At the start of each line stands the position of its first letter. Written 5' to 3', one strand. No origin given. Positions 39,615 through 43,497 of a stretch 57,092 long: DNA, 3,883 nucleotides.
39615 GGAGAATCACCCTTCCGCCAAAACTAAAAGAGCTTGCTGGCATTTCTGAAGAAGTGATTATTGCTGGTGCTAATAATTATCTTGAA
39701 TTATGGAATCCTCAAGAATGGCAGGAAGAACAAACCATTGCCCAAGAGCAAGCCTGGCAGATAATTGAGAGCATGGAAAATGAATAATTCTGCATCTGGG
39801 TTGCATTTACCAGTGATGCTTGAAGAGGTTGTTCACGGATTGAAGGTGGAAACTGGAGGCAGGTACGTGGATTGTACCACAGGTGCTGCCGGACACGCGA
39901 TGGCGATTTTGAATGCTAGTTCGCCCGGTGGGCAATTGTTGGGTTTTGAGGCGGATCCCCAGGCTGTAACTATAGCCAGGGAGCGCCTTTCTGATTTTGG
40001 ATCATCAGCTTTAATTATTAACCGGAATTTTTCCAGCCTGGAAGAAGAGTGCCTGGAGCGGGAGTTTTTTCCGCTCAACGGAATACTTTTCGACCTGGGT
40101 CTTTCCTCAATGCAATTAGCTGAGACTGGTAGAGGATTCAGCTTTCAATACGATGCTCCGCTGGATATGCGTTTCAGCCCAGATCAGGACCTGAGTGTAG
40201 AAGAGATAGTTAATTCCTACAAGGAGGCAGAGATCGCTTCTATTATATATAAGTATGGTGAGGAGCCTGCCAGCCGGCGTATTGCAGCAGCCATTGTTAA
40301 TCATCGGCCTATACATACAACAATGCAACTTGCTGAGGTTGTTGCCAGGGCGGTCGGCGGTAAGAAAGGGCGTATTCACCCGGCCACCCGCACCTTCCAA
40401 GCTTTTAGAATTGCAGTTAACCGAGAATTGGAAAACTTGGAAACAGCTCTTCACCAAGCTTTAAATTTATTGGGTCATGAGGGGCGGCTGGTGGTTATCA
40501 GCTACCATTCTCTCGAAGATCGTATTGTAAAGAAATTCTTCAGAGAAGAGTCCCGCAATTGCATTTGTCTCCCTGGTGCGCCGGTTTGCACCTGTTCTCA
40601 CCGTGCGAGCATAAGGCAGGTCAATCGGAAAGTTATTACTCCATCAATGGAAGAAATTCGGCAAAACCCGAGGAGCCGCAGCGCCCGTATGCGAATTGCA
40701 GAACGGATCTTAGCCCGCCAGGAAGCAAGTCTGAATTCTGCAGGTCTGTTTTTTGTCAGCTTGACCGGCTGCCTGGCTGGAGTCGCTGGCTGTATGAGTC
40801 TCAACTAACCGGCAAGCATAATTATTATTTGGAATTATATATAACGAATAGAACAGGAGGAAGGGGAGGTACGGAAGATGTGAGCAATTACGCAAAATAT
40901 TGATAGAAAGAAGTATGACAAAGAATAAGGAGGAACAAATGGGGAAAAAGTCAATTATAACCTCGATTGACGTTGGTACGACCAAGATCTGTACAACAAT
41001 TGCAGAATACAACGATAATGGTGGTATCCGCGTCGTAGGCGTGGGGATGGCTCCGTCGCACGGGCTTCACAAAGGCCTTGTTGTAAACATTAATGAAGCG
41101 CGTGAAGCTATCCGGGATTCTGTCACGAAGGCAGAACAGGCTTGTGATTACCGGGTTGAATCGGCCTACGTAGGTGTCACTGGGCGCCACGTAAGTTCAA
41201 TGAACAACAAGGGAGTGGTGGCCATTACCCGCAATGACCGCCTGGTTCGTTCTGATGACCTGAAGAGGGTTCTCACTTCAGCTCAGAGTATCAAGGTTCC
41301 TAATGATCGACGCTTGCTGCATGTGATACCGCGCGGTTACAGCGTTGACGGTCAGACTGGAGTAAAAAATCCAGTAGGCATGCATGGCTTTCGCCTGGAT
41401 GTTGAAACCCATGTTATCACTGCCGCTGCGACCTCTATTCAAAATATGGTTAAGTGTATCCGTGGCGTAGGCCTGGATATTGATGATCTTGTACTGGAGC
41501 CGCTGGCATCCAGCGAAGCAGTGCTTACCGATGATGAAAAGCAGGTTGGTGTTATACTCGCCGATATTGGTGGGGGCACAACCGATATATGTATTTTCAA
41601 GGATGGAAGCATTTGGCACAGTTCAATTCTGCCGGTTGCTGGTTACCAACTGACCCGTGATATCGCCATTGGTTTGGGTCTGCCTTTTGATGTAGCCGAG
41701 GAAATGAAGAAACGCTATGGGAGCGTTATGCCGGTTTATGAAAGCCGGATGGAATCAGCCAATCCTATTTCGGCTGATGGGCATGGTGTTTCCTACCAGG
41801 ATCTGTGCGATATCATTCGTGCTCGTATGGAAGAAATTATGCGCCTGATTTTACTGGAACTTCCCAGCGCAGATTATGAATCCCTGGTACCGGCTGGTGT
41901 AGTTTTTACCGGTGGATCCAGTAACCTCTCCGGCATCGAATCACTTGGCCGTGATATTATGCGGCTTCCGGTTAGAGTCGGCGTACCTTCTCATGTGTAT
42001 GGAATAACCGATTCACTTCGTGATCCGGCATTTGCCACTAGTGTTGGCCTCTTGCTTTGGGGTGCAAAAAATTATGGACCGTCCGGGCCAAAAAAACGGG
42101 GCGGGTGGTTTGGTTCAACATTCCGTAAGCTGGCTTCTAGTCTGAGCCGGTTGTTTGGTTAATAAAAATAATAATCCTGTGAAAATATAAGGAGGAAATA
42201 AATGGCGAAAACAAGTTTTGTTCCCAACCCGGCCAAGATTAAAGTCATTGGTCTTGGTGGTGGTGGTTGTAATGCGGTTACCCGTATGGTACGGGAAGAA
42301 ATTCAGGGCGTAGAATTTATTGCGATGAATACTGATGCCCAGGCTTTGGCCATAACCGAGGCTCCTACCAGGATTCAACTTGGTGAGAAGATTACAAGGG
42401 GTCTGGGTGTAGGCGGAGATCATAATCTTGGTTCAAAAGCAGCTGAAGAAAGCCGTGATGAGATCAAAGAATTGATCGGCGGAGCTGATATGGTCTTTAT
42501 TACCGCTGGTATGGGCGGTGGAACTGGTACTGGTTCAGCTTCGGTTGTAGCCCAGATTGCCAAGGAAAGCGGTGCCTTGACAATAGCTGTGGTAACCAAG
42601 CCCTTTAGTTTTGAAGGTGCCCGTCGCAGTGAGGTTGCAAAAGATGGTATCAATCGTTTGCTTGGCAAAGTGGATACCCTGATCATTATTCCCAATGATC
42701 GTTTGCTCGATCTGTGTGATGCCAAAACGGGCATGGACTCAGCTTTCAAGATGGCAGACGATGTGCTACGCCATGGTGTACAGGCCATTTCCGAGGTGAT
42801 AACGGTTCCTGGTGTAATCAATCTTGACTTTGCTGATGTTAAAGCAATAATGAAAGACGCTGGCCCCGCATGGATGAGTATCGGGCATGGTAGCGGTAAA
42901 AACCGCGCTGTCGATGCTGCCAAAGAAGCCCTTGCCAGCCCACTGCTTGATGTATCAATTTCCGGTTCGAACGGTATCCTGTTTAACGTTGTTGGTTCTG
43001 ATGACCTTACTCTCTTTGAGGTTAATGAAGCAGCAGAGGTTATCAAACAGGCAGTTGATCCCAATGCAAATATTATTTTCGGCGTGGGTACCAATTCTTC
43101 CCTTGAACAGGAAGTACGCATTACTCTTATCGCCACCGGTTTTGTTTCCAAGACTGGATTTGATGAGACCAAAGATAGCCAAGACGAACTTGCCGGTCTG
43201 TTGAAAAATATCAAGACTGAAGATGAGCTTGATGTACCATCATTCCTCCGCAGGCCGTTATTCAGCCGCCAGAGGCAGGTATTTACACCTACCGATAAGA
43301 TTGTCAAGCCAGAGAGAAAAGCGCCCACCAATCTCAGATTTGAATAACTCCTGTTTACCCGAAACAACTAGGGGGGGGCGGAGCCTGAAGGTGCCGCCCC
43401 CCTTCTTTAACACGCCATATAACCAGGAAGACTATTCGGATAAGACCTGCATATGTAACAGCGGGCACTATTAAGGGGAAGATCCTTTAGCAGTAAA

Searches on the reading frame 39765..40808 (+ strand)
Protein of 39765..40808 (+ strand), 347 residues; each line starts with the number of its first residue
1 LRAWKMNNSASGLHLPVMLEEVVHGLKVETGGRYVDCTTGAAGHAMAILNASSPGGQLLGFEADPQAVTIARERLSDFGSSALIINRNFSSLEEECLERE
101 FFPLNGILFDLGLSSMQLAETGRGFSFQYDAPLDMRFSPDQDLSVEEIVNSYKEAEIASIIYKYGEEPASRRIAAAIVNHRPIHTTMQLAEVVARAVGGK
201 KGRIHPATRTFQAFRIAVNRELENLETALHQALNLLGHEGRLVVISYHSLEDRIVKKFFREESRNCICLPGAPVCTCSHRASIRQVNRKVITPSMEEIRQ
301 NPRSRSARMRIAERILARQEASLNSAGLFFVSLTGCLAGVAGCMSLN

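Call 33: search_protein_families(library=ncbifam, proteins=[window:39765-40808:+], max_evalue=0.00001)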
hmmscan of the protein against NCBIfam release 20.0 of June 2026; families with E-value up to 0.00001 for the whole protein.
window:39765-40808:+ (347 aa): 1 family
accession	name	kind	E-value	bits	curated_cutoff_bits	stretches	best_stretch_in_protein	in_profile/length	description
TIGR00006.1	TIGR00006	equivalog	5.9e-104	347.8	154.3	1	13-314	6-309/310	16S rRNA (cytosine(1402)-N(4))-methyltransferase RsmH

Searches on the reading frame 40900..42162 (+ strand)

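Call 32: search_protein_families(library=ncbifam, proteins=[window:40900-42162:+], max_evalue=0.00001)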
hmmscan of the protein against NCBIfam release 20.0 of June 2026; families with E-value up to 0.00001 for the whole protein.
window:40900-42162:+ (420 aa): 9 families
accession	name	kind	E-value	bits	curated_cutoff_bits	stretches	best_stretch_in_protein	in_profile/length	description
TIGR01174.1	ftsA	equivalog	2.1e-117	392.3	175.85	1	20-386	2-370/371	cell division protein FtsA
NF007009.0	PRK09472.1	equivalog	1e-86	291.6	409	1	16-390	6-388/420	cell division protein FtsA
NF011660.0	PRK15080.1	equivalog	6.1e-16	58.4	182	1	182-273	112-201/277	ethanolamine utilization protein EutJ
TIGR02529.1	EutJ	subfamily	1.3e-15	57.5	152.1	1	178-274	75-166/239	ethanolamine utilization protein EutJ family protein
NF010539.0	PRK13927.1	subfamily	7.6e-09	34.9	293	1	197-360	132-310/339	rod shape-determining protein MreB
TIGR01175.1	pilM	subfamily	4.4e-08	32.5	133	1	209-363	180-315/348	type IV pilus assembly protein PilM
TIGR00904.1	mreB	subfamily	6e-08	32.1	365.75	1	197-361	131-311/334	MreB/Mrl family cell shape determining protein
NF010540.1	PRK13929.1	exception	1.7e-07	30.6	515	1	179-361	111-309/334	rod-share determining protein MreBH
NF045709.1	Amuc_1101_fam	equivalog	2.6e-07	29.9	650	1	173-359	134-313/608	Amuc_1101 family PilM-like pilus complex protein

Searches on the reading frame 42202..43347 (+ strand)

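Call 32: search_protein_families(library=ncbifam, proteins=[window:42202-43347:+], max_evalue=0.00001)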
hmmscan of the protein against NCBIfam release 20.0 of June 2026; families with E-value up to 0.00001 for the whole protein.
window:42202-43347:+ (381 aa): 1 family
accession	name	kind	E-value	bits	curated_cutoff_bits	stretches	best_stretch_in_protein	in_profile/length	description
TIGR00065.1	ftsZ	equivalog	2.4e-125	418.5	295.2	1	8-328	15-338/353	cell division protein FtsZ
